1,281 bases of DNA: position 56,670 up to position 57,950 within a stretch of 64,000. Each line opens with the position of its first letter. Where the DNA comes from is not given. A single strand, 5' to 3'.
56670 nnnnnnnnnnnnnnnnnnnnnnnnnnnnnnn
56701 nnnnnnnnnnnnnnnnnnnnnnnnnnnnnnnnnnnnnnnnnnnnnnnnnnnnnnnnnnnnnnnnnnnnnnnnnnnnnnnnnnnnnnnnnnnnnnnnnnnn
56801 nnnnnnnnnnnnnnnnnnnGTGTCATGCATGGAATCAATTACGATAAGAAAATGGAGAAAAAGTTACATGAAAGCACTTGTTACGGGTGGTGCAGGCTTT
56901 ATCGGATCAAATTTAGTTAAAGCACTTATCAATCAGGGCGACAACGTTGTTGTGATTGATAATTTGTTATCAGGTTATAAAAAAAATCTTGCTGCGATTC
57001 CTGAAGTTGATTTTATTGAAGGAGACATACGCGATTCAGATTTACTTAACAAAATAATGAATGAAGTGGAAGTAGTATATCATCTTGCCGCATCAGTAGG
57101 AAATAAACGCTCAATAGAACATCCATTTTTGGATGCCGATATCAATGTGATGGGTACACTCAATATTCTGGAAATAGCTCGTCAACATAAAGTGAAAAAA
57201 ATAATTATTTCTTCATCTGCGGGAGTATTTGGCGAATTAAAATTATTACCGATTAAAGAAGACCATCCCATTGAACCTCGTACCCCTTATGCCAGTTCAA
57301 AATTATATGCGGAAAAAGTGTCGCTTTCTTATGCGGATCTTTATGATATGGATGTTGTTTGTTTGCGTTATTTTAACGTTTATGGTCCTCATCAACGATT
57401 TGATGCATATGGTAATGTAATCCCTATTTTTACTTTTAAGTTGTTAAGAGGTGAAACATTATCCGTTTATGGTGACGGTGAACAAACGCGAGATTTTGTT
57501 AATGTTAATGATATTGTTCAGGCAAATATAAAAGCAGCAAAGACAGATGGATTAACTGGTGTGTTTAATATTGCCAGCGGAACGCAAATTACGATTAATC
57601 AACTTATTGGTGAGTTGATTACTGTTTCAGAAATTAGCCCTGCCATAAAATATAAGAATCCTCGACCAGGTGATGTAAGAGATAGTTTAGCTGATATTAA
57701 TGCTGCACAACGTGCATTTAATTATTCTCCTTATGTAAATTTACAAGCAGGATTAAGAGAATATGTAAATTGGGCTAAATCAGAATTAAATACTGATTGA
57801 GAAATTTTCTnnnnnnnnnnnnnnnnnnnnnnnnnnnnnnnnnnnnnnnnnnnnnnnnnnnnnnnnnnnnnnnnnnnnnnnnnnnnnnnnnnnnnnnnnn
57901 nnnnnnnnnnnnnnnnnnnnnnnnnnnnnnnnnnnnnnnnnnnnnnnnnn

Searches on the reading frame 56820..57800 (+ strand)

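Call 53: search_protein_families(library=pfam, proteins=[window:56820-57800:+], max_evalue=0.0001)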
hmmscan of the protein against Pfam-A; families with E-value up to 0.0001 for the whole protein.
window:56820-57800:+ (326 aa): 9 families
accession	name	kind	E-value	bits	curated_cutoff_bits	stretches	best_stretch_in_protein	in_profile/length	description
PF16363.11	GDP_Man_Dehyd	-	4.3e-63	214.2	27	1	20-314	1-331/332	GDP-mannose 4,6 dehydratase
PF01370.27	Epimerase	-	2.7e-62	210.8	20.9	1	19-252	1-240/240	NAD dependent epimerase/dehydratase family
PF01073.25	3Beta_HSD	-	1.8e-28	99.8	22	1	20-241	1-230/280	3-beta hydroxysteroid dehydrogenase/isomerase family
PF02719.21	Polysacc_synt_2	-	4.5e-22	79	20.2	1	20-275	2-252/293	Polysaccharide biosynthesis protein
PF07993.18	NAD_binding_4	-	4.5e-14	52.6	20.1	1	21-191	1-210/258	Male sterility protein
PF04321.23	RmlD_sub_bind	-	6.4e-14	52.1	27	1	17-258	1-219/287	RmlD substrate binding domain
PF13460.12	NAD_binding_10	-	5.8e-11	43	27.2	1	23-166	1-129/184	NAD(P)H-binding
PF00106.31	adh_short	-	7.8e-07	29.2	26.6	1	19-85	3-73/195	short chain dehydrogenase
PF05368.20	NmrA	-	1.5e-05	25.2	27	1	19-132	5-106/298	NmrA-like family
